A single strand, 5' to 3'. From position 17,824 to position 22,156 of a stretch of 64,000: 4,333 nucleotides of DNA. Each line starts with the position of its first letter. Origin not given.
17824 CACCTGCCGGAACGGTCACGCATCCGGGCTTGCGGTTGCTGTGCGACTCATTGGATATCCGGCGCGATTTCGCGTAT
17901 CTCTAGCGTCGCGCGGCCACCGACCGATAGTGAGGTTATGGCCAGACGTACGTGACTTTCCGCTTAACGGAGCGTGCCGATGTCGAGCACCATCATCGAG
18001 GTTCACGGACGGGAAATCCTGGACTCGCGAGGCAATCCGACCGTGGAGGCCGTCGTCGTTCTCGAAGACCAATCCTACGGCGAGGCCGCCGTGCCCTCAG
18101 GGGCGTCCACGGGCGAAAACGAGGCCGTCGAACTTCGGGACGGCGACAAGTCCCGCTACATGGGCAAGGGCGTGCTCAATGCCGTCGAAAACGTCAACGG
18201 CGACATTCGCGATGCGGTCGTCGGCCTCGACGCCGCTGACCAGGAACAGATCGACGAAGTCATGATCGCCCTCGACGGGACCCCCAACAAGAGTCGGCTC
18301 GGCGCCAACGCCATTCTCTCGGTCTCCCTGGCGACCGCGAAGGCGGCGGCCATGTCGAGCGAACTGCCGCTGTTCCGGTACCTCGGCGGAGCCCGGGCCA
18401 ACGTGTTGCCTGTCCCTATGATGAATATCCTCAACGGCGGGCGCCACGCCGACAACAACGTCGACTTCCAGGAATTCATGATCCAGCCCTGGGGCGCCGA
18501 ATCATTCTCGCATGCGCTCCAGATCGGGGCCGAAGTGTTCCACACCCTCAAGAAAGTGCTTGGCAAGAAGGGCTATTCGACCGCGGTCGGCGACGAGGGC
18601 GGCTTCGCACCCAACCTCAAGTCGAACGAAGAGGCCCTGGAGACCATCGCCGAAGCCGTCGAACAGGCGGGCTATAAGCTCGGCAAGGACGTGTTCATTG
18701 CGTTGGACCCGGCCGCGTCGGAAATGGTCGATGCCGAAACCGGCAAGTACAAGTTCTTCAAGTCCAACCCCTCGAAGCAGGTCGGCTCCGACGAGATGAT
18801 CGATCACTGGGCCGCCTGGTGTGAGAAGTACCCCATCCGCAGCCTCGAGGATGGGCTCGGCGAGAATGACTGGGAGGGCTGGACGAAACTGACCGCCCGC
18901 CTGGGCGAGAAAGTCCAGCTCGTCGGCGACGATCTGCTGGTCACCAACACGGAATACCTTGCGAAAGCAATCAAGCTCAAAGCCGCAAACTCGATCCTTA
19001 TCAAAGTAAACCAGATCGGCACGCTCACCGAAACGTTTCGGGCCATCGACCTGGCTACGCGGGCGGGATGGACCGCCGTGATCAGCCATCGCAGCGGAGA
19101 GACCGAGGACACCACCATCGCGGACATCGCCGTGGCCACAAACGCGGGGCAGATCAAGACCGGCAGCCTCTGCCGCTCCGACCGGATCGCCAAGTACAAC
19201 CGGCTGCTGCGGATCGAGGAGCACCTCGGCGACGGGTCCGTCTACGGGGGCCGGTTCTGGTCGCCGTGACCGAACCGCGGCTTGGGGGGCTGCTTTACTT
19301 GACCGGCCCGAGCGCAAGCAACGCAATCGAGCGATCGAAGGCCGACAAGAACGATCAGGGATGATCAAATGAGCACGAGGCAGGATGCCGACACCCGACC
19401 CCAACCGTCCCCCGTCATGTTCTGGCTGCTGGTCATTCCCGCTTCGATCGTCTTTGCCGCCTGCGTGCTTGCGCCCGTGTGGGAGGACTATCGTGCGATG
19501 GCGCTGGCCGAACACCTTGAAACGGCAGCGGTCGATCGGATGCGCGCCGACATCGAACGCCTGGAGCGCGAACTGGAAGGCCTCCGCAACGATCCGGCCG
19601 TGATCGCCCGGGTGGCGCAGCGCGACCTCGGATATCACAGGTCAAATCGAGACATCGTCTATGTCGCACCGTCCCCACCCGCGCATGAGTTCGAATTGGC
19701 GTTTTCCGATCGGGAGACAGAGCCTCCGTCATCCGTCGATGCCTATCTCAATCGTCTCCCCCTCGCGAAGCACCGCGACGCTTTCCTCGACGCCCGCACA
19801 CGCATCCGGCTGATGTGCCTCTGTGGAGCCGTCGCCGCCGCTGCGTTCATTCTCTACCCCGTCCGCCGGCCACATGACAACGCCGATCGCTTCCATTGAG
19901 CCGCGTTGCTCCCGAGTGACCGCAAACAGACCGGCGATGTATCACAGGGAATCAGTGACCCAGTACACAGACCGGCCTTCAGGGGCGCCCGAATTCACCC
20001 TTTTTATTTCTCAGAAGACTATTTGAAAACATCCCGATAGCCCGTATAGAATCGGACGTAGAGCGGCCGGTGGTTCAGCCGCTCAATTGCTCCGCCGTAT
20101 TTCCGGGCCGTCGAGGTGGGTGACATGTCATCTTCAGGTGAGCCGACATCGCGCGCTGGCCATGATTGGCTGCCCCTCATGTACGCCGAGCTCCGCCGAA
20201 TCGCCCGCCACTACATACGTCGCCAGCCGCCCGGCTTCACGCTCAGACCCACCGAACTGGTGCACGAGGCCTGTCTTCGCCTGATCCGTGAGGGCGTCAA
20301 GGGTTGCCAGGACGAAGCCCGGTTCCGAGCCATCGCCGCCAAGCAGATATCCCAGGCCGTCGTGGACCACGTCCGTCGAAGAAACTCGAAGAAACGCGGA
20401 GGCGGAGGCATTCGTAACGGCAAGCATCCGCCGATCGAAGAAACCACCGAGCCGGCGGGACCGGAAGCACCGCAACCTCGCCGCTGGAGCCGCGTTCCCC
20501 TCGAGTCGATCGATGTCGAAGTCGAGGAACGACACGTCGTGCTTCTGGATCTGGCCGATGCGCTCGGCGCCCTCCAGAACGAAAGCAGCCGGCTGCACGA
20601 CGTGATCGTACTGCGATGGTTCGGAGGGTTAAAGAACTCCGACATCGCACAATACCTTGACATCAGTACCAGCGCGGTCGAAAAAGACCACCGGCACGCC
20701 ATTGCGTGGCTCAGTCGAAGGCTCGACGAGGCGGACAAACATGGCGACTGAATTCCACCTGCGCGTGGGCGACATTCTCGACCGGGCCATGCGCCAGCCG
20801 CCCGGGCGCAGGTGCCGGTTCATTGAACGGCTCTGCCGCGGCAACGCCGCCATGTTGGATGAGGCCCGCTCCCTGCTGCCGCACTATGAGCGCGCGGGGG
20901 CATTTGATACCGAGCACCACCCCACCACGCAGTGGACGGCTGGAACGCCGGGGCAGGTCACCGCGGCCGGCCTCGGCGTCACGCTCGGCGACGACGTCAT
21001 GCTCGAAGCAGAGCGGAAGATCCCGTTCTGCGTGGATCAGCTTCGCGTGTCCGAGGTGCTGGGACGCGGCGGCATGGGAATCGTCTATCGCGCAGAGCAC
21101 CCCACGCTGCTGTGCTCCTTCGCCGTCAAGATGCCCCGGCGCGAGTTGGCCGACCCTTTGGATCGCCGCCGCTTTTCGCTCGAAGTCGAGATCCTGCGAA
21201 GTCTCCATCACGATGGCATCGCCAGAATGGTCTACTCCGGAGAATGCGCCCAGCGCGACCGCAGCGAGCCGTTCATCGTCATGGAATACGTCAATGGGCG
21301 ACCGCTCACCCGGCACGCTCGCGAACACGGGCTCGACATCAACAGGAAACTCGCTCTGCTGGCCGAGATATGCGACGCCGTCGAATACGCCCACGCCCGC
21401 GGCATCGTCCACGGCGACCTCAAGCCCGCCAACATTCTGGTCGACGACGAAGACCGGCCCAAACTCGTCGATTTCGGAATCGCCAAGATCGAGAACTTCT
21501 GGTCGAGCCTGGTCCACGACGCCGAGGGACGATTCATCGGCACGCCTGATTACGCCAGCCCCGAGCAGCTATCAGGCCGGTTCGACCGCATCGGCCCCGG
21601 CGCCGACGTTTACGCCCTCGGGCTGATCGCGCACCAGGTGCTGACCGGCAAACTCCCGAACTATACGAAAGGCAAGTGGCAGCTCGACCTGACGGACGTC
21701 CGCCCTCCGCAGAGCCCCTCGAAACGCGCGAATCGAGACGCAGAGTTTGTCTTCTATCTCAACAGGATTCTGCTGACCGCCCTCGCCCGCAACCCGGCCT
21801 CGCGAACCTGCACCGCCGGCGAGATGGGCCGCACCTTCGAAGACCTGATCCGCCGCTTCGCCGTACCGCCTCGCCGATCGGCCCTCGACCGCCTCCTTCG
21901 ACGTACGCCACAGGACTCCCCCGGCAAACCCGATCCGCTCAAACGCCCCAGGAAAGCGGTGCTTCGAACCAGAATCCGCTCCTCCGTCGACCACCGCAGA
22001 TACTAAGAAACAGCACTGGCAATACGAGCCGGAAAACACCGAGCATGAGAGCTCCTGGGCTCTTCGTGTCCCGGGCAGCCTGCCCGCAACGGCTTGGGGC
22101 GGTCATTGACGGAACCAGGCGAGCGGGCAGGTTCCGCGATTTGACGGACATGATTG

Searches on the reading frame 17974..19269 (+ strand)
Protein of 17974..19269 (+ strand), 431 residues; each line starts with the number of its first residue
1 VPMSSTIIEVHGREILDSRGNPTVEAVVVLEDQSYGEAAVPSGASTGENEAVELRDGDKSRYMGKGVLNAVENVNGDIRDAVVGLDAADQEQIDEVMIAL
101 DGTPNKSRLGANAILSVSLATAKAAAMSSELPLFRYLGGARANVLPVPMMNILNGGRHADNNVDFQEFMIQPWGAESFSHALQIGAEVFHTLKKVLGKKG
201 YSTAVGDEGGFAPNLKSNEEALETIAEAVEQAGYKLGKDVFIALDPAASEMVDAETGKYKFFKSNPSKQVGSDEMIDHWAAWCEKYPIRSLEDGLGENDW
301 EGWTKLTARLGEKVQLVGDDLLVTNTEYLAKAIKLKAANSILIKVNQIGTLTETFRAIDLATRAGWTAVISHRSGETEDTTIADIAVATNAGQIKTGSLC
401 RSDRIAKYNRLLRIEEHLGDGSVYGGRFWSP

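Call 50: search_protein_families(library=pfam, proteins=[window:17974-19269:+], max_evalue=0.0001)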
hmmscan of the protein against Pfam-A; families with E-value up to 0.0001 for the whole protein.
window:17974-19269:+ (431 aa): 3 families
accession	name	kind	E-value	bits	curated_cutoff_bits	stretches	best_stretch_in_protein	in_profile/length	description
PF00113.28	Enolase_C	-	3.2e-130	434.2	21.5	1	143-427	2-290/296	Enolase, C-terminal TIM barrel domain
PF03952.21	Enolase_N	-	3.1e-59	199.3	35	1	7-137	1-131/131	Enolase, N-terminal domain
PF13378.12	MR_MLE_C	-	2.8e-06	27.6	29.4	1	272-375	56-157/219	Enolase C-terminal domain-like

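Call 51: find_homologous_proteins(query=window:17974-19269:+, max_evalue=1e-120)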
Query window:17974-19269:+ (431 aa): 7999 proteins with E <= 1e-120 among 8000 candidates; the best 120 are listed.
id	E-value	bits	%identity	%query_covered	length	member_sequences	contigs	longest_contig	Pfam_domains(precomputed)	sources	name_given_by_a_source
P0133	2.3e-281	951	100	100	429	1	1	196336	PF03952.22,PF00113.29,PF13378.13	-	-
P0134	2.8e-276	934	98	100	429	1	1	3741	PF03952.22,PF00113.29,PF13378.13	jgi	jgi:enolase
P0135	6.9e-265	897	93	99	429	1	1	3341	PF03952.22,PF00113.29,PF13378.13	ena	-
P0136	1.1e-237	807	83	99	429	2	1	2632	PF03952.22,PF00113.29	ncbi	-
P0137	3.7e-237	805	84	99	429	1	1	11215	PF03952.22,PF00113.29,PF13378.13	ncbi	-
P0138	1.1e-236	804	84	99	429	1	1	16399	PF03952.22,PF00113.29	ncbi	-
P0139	8.1e-235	798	84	99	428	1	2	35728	PF03952.22,PF00113.29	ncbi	ncbi:MAG: phosphopyruvate hydratase [Phycisphaerae bacterium]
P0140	4.2e-234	795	82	99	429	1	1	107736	PF03952.22,PF00113.29,PF13378.13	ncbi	-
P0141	5.0e-234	795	82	99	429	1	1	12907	PF03952.22,PF00113.29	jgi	-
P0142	4.0e-231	785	82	99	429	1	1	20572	PF03952.22,PF00113.29,PF13378.13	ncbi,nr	ncbi:MAG: phosphopyruvate hydratase [Phycisphaerales bacterium]|nr:phosphopyruvate hydratase [Phycis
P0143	4.9e-230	782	80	99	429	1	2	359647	PF03952.22,PF00113.29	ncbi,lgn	-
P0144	1.0e-229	781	81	99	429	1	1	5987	PF03952.22,PF00113.29,PF13378.13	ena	-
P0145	2.5e-229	779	81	99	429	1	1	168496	PF03952.22,PF00113.29,PF13378.13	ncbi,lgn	-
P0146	8.9e-229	778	81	99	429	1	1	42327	PF03952.22,PF00113.29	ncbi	-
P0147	1.8e-225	767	79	99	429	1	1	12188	PF03952.22,PF00113.29,PF13378.13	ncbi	-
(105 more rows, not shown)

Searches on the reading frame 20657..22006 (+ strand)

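Call 50: search_protein_families(library=pfam, proteins=[window:20657-22006:+], max_evalue=0.0001)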
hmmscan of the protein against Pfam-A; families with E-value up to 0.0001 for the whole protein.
window:20657-22006:+ (449 aa): 7 families
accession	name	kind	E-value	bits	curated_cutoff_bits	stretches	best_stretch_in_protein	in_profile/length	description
PF00069.31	Pkinase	-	1e-38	133.7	31.7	1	131-340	3-205/263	Protein kinase domain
PF07714.23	PK_Tyr_Ser-Thr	-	2.2e-22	80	23.1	1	130-383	2-248/258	Protein tyrosine and serine/threonine kinase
PF01636.29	APH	-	1.6e-08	35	23.2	1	245-279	165-200/239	Phosphotransferase enzyme family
PF06293.20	Kdo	-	7.6e-08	32.5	21.3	1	161-273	46-166/207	Lipopolysaccharide kinase (Kdo/WaaP) family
PF19974.5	TCAD9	-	6.2e-07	29.3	40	1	233-273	282-321/429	Ternary complex associated domain 9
PF03109.22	ABC1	-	7e-07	29.1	22.9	1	203-277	141-215/244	ABC1 atypical kinase-like domain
PF01163.29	RIO1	-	3.1e-05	24.1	22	1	206-274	82-149/187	RIO domain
